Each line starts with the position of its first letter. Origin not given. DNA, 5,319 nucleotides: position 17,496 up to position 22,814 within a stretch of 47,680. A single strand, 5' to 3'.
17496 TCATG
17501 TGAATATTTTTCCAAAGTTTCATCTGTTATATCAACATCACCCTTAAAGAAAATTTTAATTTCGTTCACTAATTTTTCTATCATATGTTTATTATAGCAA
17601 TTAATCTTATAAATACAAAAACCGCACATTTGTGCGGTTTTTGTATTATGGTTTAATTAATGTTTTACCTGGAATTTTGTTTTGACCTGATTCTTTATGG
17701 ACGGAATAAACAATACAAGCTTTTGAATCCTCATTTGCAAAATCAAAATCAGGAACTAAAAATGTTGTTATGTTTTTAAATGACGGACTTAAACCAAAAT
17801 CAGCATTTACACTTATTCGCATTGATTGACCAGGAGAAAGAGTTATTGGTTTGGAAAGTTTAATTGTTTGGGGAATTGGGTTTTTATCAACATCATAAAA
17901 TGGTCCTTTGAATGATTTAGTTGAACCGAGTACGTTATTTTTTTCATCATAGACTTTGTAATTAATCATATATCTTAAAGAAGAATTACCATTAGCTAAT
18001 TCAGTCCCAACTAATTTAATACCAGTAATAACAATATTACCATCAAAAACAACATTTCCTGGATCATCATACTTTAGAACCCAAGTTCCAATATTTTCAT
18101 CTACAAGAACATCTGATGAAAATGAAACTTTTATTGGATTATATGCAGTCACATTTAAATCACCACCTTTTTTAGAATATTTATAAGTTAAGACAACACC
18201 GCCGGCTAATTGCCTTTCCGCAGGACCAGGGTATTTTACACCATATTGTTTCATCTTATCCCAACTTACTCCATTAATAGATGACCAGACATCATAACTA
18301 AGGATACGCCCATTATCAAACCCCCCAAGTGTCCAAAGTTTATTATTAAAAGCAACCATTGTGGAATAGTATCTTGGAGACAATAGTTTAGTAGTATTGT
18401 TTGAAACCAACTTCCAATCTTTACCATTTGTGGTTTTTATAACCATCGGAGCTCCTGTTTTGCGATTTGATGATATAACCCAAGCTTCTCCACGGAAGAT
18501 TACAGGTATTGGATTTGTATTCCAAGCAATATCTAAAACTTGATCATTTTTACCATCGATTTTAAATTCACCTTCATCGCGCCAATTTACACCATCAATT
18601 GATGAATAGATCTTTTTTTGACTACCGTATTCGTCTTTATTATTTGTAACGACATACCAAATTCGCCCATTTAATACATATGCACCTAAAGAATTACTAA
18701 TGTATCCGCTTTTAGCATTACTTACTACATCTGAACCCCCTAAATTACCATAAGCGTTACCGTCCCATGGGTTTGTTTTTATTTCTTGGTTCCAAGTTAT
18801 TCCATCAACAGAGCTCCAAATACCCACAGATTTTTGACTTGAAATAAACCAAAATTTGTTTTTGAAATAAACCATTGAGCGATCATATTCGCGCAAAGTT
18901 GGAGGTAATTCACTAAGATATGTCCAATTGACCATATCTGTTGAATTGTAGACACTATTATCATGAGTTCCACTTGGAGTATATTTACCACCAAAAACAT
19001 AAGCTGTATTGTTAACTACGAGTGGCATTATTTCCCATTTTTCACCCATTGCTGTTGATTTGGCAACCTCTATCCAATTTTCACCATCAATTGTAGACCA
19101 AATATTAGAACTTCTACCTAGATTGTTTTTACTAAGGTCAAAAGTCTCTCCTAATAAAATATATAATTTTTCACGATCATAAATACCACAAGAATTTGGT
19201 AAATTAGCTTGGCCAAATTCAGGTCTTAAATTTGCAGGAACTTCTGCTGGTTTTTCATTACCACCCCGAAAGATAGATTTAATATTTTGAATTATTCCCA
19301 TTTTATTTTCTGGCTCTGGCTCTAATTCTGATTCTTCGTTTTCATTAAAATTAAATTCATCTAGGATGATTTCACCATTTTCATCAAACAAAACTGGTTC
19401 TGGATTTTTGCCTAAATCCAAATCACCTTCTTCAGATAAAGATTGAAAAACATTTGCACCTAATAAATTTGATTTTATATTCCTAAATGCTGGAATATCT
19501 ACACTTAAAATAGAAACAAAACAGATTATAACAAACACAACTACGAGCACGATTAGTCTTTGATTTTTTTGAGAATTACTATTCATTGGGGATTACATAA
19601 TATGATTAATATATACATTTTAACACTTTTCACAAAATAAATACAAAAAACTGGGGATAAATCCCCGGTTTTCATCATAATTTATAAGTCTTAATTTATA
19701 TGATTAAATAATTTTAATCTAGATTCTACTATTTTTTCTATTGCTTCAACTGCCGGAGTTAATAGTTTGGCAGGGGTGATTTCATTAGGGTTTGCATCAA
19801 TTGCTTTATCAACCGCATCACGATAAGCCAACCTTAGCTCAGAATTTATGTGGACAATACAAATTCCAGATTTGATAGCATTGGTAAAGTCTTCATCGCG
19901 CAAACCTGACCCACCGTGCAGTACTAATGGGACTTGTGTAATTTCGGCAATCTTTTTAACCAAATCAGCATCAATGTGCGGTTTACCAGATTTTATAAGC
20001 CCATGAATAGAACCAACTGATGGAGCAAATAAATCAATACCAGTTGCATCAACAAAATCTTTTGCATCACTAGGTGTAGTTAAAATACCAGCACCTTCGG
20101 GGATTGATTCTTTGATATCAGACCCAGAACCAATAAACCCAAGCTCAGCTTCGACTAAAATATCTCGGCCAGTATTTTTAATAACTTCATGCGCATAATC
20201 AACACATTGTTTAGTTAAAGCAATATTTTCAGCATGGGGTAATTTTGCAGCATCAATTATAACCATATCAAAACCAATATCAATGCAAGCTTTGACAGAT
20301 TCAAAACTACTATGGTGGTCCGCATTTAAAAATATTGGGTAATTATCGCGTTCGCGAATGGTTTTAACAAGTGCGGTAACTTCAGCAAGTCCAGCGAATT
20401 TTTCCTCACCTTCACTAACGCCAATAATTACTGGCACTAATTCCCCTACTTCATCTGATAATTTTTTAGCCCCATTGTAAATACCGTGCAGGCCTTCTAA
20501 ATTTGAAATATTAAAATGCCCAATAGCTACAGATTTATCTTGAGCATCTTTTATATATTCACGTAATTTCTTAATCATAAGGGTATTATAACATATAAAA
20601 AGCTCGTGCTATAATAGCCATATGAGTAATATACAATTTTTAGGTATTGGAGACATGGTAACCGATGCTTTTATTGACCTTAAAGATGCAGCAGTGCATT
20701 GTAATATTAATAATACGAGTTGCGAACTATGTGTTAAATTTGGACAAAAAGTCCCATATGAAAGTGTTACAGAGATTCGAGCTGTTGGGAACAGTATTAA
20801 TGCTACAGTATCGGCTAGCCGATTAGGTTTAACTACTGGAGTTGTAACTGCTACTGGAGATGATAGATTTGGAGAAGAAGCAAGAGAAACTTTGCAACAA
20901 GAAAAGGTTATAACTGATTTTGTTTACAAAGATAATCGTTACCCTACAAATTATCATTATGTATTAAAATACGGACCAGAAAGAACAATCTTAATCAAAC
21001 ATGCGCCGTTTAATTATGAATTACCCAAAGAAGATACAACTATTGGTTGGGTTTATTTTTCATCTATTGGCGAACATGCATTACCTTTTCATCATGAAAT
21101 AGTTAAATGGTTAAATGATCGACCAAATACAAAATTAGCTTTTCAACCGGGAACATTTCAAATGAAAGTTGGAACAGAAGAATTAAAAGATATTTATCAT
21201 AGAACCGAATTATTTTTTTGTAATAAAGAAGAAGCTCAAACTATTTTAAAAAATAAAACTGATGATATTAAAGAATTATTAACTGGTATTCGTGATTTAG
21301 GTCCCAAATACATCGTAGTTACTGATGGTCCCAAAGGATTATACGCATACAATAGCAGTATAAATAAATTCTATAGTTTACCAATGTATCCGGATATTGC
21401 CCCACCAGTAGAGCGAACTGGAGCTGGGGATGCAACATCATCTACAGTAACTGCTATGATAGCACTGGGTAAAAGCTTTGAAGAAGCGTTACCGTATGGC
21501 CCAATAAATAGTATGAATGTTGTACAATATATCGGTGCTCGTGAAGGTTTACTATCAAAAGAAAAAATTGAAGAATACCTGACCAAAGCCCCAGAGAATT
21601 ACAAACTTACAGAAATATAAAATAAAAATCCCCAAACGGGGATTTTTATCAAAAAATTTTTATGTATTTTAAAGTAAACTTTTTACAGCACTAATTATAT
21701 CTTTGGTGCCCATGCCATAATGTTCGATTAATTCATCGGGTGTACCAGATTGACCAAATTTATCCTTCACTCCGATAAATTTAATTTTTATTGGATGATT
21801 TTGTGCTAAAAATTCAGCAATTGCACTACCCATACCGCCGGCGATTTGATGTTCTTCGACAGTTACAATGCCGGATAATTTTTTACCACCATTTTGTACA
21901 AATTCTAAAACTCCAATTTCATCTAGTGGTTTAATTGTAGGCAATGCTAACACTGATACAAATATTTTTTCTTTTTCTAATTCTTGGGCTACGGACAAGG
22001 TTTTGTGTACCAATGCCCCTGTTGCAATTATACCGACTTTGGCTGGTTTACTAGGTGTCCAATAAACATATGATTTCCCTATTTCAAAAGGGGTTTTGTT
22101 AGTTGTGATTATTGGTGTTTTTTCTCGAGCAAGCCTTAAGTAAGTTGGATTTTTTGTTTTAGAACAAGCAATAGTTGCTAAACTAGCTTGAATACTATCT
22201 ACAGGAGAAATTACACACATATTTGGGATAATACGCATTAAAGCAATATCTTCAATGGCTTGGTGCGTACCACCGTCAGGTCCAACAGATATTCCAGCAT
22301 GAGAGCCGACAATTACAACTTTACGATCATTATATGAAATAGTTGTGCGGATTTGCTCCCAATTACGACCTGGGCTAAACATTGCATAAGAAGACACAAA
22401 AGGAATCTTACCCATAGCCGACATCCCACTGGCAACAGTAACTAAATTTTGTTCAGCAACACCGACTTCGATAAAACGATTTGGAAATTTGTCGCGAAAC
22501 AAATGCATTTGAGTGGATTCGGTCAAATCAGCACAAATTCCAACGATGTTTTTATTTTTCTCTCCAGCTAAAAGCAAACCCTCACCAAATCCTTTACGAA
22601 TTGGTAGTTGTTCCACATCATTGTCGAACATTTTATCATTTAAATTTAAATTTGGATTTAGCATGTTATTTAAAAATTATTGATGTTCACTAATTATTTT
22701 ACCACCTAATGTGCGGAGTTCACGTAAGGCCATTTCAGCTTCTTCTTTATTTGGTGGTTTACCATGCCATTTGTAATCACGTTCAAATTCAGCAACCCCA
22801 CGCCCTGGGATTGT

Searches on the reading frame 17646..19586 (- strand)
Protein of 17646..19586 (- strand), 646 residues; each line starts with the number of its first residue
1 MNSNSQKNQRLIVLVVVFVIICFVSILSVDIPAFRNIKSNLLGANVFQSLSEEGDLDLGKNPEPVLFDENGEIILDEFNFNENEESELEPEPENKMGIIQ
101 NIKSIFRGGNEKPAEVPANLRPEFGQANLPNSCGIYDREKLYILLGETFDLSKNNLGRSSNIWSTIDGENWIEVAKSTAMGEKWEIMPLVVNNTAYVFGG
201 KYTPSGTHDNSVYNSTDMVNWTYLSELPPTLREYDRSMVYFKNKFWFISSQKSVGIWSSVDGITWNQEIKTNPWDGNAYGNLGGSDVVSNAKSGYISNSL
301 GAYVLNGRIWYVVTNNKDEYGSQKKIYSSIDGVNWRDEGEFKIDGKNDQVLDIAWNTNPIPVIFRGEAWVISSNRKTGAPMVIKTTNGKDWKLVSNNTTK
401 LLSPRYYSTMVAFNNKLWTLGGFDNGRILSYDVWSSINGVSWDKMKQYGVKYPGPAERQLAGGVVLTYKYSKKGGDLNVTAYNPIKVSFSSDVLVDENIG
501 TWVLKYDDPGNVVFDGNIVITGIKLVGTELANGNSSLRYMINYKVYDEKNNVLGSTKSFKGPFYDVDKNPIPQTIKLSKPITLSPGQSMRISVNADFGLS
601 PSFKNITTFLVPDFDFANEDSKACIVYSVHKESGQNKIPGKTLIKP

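Call 7: search_protein_families(library=pfam, proteins=[window:17646-19586:-], max_evalue=1)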
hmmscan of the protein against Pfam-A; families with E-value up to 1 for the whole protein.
window:17646-19586:- (646 aa): 8 families
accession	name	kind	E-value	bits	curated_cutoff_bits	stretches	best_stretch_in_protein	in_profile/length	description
PF24681.1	Kelch_KLHDC2_KLHL20_DRC7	-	1e-07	31.9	50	2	386-453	86-152/221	KLHDC2/KLHL20/DRC7 Kelch-repeats domain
PF24981.1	Beta-prop_ATRN-LZTR1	-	5.3e-06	26.4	50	2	380-449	16-86/289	Attractin/LZTR1 beta-propeller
PF01344.31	Kelch_1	-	2.8e-05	24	20.1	1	404-430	1-27/46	Kelch motif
PF13964.12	Kelch_6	-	0.0022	18.4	25.3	1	404-433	1-35/50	Kelch motif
PF13415.12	Kelch_3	-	0.0038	17.8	22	1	192-213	1-21/48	Galactose oxidase, central domain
PF13418.12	Kelch_4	-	0.015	15.7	21.6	0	192-210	12-30/49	Galactose oxidase, central domain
PF03478.24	Beta-prop_KIB1-4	-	0.087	12.8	27.4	0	211-259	94-138/242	KIB1-4 beta-propeller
PF18805.7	LRR_10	-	0.32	11.2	30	1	161-185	16-40/67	Leucine-rich repeat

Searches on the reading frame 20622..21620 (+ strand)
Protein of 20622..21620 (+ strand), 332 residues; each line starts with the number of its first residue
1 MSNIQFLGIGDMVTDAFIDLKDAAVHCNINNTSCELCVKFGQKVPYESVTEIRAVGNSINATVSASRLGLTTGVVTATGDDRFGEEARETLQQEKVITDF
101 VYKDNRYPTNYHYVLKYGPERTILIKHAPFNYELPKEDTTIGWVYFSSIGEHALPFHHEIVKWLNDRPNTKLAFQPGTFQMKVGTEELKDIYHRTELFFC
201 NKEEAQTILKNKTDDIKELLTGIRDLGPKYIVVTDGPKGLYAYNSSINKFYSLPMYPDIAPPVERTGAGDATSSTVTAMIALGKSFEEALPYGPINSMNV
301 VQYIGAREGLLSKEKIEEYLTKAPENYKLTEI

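Call 34: search_protein_families(library=pfam, proteins=[window:20622-21620:+], max_evalue=0.0001)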
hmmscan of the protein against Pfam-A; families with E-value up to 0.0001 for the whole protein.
window:20622-21620:+ (332 aa): 2 families
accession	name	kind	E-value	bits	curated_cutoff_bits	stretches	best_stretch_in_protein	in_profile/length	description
PF00294.29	PfkB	-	8.5e-28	98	25.8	1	41-309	23-298/302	pfkB family carbohydrate kinase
PF08543.17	Phos_pyr_kin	-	9.6e-05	22.3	27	0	186-290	110-221/246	Phosphomethylpyrimidine kinase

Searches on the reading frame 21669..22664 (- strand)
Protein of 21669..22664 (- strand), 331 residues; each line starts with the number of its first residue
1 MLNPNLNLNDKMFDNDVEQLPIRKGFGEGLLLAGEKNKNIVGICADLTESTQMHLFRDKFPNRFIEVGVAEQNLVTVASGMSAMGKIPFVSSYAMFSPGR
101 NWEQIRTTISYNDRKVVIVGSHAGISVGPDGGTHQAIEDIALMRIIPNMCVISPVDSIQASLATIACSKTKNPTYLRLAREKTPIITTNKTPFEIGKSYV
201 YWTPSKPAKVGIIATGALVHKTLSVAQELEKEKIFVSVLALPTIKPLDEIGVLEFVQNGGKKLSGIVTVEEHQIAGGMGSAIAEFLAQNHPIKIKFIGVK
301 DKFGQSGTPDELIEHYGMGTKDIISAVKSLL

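Call 34: search_protein_families(library=pfam, proteins=[window:21669-22664:-], max_evalue=0.0001)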
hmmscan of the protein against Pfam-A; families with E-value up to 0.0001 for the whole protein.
window:21669-22664:- (331 aa): 3 families
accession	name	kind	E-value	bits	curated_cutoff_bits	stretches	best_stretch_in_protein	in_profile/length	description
PF02779.29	Transket_pyr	-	3.8e-38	131.3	27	1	20-183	3-172/174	Transketolase, pyrimidine binding domain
PF02780.25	Transketolase_C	-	4.6e-22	78.7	25.9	1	209-323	11-124/124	Transketolase, C-terminal domain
PF22613.1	Transketolase_C_1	-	4.6e-07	30.5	27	1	199-318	3-112/113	Transketolase-like TK C-terminal domain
